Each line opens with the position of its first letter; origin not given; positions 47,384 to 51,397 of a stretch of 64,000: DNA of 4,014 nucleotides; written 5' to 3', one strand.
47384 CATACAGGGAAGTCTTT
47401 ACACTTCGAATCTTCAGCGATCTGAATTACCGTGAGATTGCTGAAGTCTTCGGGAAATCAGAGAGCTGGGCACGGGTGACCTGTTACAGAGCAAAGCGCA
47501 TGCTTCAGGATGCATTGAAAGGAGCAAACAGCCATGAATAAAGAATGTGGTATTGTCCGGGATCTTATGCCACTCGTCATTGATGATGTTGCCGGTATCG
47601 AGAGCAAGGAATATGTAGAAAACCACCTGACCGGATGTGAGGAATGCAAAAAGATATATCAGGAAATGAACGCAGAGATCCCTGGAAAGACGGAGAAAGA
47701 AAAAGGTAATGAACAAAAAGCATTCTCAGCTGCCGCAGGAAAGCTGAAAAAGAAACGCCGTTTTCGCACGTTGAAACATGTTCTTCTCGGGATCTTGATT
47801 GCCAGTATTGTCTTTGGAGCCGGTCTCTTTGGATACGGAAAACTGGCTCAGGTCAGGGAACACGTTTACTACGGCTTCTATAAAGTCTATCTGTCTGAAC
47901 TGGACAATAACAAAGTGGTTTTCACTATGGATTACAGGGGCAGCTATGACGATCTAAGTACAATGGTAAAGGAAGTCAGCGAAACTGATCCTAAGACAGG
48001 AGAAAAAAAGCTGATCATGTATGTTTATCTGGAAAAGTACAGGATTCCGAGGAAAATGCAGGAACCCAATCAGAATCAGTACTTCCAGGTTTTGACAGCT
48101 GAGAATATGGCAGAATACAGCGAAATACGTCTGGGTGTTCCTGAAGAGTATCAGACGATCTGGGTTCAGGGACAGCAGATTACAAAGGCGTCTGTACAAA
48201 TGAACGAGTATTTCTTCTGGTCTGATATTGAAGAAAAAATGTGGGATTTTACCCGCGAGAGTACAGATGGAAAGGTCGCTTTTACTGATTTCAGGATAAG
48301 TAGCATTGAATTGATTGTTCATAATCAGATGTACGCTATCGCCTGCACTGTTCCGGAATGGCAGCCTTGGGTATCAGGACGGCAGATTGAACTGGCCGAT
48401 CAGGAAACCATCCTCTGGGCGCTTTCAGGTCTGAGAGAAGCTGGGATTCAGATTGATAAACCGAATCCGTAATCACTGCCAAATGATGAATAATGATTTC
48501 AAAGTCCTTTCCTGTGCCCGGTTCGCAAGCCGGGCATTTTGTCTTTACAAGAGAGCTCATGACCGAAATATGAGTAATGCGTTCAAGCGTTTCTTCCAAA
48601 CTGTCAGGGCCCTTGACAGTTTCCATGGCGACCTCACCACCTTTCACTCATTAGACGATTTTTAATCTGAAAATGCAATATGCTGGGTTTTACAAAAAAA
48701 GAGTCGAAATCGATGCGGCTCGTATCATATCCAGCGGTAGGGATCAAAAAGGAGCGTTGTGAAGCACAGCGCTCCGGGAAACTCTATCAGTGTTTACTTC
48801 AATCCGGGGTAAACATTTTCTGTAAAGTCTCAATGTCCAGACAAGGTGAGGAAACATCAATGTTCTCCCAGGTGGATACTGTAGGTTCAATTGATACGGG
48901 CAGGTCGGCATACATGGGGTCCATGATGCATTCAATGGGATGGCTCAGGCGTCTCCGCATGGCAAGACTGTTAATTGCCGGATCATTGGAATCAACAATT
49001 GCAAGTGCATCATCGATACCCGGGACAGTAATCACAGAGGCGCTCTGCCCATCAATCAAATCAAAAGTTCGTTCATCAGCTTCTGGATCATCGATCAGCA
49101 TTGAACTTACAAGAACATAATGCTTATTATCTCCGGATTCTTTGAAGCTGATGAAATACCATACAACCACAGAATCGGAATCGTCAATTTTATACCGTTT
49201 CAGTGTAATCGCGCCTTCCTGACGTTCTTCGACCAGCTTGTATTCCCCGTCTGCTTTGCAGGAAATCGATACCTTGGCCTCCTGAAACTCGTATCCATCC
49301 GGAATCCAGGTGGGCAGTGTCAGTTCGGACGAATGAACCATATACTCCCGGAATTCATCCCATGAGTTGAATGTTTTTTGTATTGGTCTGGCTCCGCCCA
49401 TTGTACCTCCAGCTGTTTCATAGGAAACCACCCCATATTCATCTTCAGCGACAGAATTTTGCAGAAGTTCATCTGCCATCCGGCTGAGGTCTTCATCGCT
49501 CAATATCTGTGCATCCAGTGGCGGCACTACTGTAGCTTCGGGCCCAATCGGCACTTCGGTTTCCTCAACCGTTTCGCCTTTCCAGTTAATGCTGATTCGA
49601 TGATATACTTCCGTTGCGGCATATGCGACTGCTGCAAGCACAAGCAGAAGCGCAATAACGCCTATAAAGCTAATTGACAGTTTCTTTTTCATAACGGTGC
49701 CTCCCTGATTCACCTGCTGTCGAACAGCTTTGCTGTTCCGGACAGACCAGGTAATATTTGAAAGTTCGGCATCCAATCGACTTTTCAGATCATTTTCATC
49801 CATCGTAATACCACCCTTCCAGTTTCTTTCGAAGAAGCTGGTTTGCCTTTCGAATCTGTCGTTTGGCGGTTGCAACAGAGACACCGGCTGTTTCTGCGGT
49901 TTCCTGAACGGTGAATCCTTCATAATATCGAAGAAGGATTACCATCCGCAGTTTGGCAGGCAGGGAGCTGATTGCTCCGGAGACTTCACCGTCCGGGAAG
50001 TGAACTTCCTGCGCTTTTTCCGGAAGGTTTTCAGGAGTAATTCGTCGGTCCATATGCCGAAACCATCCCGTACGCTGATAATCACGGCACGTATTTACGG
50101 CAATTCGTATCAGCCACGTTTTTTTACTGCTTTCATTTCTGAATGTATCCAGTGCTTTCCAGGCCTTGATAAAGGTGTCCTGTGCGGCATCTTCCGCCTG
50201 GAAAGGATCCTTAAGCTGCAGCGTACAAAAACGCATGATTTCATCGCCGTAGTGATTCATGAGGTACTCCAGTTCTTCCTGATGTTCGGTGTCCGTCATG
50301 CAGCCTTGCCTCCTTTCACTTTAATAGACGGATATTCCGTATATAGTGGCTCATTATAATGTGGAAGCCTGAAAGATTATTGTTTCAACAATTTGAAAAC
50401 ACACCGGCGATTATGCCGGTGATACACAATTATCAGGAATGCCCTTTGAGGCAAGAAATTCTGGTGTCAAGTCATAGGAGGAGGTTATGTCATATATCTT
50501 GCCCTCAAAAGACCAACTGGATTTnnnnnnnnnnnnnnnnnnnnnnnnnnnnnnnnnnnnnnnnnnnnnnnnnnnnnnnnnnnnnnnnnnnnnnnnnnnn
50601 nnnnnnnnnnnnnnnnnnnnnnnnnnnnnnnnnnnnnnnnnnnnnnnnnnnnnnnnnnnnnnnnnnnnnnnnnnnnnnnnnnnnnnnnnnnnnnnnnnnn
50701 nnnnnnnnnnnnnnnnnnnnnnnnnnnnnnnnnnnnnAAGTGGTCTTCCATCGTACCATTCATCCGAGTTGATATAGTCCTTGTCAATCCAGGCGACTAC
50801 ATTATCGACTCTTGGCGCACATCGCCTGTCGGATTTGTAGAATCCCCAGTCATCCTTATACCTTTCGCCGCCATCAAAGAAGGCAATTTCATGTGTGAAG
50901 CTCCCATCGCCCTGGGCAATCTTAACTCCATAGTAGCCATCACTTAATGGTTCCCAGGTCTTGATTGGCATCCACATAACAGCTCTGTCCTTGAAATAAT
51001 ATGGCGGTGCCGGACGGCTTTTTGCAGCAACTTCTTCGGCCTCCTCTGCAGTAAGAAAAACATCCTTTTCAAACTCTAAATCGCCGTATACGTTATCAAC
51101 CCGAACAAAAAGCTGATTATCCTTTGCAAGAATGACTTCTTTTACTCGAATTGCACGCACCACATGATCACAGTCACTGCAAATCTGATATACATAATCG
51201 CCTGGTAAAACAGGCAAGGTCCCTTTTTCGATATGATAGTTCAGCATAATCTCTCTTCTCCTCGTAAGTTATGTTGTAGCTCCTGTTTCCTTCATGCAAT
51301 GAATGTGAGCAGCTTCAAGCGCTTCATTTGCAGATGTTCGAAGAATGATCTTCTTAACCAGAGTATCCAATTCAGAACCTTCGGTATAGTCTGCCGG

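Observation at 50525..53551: Repressor-led four-gene operon: CI/LexA-like repressor + 2H phosphoesterase + HAD hydrolase + alpha-CTD protein (candidate lysogen-expressed defence or counter-defence cassette)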

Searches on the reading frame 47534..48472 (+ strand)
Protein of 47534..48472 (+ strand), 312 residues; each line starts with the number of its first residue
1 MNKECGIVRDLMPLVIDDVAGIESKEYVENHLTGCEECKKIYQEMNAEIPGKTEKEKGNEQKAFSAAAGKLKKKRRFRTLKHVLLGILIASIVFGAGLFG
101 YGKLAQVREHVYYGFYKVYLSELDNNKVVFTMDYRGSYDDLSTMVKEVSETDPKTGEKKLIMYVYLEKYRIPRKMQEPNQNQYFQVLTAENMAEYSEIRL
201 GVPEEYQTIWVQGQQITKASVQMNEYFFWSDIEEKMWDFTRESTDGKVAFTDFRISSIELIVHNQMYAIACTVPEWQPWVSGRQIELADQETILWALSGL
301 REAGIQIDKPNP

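Call 3: search_protein_families(library=pfam, proteins=[window:47534-48472:+], max_evalue=0.01)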
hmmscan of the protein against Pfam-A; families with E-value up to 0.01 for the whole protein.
window:47534-48472:+ (312 aa): 1 family
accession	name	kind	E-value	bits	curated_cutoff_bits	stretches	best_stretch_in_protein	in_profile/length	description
PF13490.11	zf-HC2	-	1.5e-05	25.4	22.2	1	5-38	1-34/35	Putative zinc-finger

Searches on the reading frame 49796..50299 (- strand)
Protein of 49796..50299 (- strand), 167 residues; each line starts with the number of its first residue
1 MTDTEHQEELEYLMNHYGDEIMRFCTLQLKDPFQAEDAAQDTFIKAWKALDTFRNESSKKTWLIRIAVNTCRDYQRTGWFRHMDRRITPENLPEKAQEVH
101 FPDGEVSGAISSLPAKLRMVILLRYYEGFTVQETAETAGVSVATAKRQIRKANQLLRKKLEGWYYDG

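Call 3: search_protein_families(library=pfam, proteins=[window:49796-50299:-], max_evalue=0.01)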
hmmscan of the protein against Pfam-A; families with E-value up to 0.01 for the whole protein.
window:49796-50299:- (167 aa): 8 families
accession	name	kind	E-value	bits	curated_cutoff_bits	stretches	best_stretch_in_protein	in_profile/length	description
PF04542.20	Sigma70_r2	-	1.2e-16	60.6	24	1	13-79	1-69/71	Sigma-70 region 2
PF08281.18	Sigma70_r4_2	-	3e-12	46.4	25.7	1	106-152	4-50/54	Sigma-70, region 4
PF04545.22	Sigma70_r4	-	1.7e-11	43.9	24.1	1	109-158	1-50/50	Sigma-70, region 4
PF07638.17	Sigma70_ECF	-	2.1e-05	25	21.1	1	112-160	135-183/185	ECF sigma factor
PF13384.12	HTH_23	-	0.00015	22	24.6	1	116-152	5-41/50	Homeodomain-like domain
PF05043.19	Mga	-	0.0016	19.4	21.1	1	118-158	20-60/87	Mga helix-turn-helix domain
PF12840.13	HTH_20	-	0.0022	18.3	27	1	114-151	4-41/51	Helix-turn-helix domain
PF00356.27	LacI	-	0.008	16.4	27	0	130-154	1-25/46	Bacterial regulatory proteins, lacI family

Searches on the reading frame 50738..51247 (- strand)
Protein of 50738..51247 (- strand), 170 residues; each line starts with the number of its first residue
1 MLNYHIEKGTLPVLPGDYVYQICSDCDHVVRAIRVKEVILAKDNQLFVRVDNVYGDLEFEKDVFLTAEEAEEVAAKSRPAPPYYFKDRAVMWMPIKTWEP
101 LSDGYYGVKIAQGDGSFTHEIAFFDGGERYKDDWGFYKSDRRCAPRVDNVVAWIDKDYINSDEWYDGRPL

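Call 50: search_protein_representatives(protein=window:50738-51247:-)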
Query: 170 residues. Proteins with E-value up to 0.001 (for the whole library): 27; up to 1e-10: 13; up to 1e-30: 7. The best 27 are listed.
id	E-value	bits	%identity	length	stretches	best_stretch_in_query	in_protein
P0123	1.7e-72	259.5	66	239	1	1-170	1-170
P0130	4.4e-51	189.6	65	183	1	1-130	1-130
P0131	4.6e-50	186.3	66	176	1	1-124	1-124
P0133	3.6e-36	141.1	42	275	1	8-169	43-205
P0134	3.3e-33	131.4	49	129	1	1-127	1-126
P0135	2.5e-31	125.3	43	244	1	1-168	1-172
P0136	4.3e-31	124.5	56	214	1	66-169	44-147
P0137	2.9e-23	99.0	40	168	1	10-166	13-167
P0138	4.0e-15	72.4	61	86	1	18-81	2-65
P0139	2.8e-14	69.7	37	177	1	7-163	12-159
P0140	1.2e-13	67.6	34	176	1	4-157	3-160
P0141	2.3e-11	60.2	29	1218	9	76-115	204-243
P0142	5.1e-11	59.1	34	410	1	6-162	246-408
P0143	2.2e-10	57.0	32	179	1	10-157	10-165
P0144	1.1e-08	51.5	32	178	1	10-163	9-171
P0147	1.1e-07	48.2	30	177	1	10-156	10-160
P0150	2.5e-06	43.8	30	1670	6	93-151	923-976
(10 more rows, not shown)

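Call 60: search_protein_families(library=pfam, proteins=[P0133, P0135, P0137, P0139, P0140, P0141, P0142, P0143, P0150, P0147], max_evalue=0.1)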
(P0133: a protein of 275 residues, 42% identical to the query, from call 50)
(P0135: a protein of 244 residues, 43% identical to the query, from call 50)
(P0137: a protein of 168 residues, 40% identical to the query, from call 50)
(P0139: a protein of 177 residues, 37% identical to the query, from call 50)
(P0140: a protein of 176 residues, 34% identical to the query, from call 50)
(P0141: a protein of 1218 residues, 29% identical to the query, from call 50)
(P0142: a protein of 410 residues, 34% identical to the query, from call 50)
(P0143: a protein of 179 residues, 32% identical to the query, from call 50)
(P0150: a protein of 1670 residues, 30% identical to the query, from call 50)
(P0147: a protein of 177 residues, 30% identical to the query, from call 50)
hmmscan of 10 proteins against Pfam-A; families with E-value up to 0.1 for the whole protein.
P0133 (275 aa): 1 family
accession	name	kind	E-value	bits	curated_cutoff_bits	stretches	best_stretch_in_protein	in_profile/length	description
PF03118.21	RNA_pol_A_CTD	-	6.9e-12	45.4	23.8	1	207-266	9-67/67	Bacterial RNA polymerase, alpha chain C terminal domain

P0135 (244 aa): 2 families
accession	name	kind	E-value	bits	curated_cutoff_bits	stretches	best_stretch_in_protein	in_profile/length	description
PF03118.21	RNA_pol_A_CTD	-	7.9e-13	48.4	23.8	1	175-233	9-66/67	Bacterial RNA polymerase, alpha chain C terminal domain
PF14520.12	HHH_5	-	0.0063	17.4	27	1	193-234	17-57/57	Helix-hairpin-helix domain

P0137 (168 aa): 0 families

P0139 (177 aa): 0 families

P0140 (176 aa): 1 family
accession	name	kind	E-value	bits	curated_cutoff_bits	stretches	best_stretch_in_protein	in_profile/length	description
PF25697.1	EBNA2_N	-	0.02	15.3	27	1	105-146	4-42/58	EBNA-2 N-terminal dimerization domain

P0141 (1218 aa): 19 families
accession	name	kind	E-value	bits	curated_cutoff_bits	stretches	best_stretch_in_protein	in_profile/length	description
PF13573.12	SprB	-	1.7e-170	552.7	28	15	344-378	3-37/37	SprB repeat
PF21471.3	Reelin_subrepeat-B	-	2e-29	102.3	27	0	133-151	63-81/127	Reelin subrepeat B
PF02012.26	BNR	-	8.9e-28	92.1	27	0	133-144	1-12/12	BNR/Asp-box repeat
PF03174.19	CHB_HEX_C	-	1.1e-27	96.2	23.6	0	40-71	23-53/76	Chitobiase/beta-hexosaminidase C-terminal domain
PF06832.18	BiPBP_C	-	6.4e-24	84.1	26.8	0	649-716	11-82/90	Penicillin-Binding Protein C-terminus Family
PF08329.16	ChitinaseA_N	-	6.4e-22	78.1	21.2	0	408-490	29-106/133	Chitinase A, N-terminal domain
PF07495.19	Y_Y_Y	-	7.2e-19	67.9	26.6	0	63-91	25-53/65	Y_Y_Y domain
PF01483.27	P_proprotein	-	1.6e-12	47.8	21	0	534-557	49-72/86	Proprotein convertase P-domain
PF23623.1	GBD_IRG7_N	-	4.4e-12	46.5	27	0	458-483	61-86/95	IRG7 N-terminal galactose binding domain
PF17210.9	SdrD_B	-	1.5e-11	44.9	29.7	0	1169-1200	51-82/112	SdrD B-like domain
PF13954.11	PapC_N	-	3.4e-06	27.5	27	0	386-416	24-54/146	PapC N-terminal domain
PF01868.21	RNase_P-MRP_p29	-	1.2e-05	25.6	27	0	201-238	13-50/84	Ribonuclease P/MRP, subunit p29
PF04151.21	PPC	-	1.9e-05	25.8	25.9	0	408-475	6-68/70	Bacterial pre-peptidase C-terminal domain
PF24108.1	DUF7383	-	5.5e-05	23.8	27.9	0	59-94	79-114/123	Family of unknown function (DUF7383)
PF24291.1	Ig_CFAP65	-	7.7e-05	22.9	27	0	923-961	73-111/121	Cilia- and flagella-associated protein 65-like, Ig-like domain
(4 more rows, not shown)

P0142 (410 aa): 2 families
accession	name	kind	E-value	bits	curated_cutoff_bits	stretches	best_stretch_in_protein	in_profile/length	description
PF00717.28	Peptidase_S24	-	2.9e-10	40.3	23.3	1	35-114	35-116/116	Peptidase S24-like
PF22430.1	Aa-Ago_N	-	0.047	13.7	26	0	77-98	18-39/70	Ago, N-terminal domain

P0143 (179 aa): 0 families

P0150 (1670 aa): 7 families
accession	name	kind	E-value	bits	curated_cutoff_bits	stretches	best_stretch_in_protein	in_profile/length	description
PF16640.11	Big_3_5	-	1.2e-208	676.8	35.5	17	786-871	3-87/88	Bacterial Ig-like domain (group 3)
PF21226.3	MalQ_N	-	1.4e-23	83.5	24.1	0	1512-1555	39-82/91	MalQ N-terminal beta sandwich domain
PF19077.6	Big_13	-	1.5e-11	45.1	27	1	807-871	35-100/102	Bacterial Ig-like domain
PF19906.4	CGDB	-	3.4e-09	37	27.6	0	639-663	88-112/112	C-glycoside deglycosidase beta subunit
PF09394.16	Inhibitor_I42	-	8.3e-05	23.2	27.2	0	828-860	48-80/91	Chagasin family peptidase inhibitor I42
PF23619.1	Ig_VWA7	-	0.0004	21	27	0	1345-1405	29-90/104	VWA7 Ig-like domain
PF19692.4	DUF6193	-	0.0049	17.3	26.9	0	1505-1535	46-76/112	Family of unknown function (DUF6193)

P0147 (177 aa): 1 family
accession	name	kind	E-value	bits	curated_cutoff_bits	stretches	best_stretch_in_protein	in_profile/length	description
PF19809.4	DUF6292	-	0.023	15.5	27.1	0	14-58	37-82/88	Family of unknown function (DUF6292)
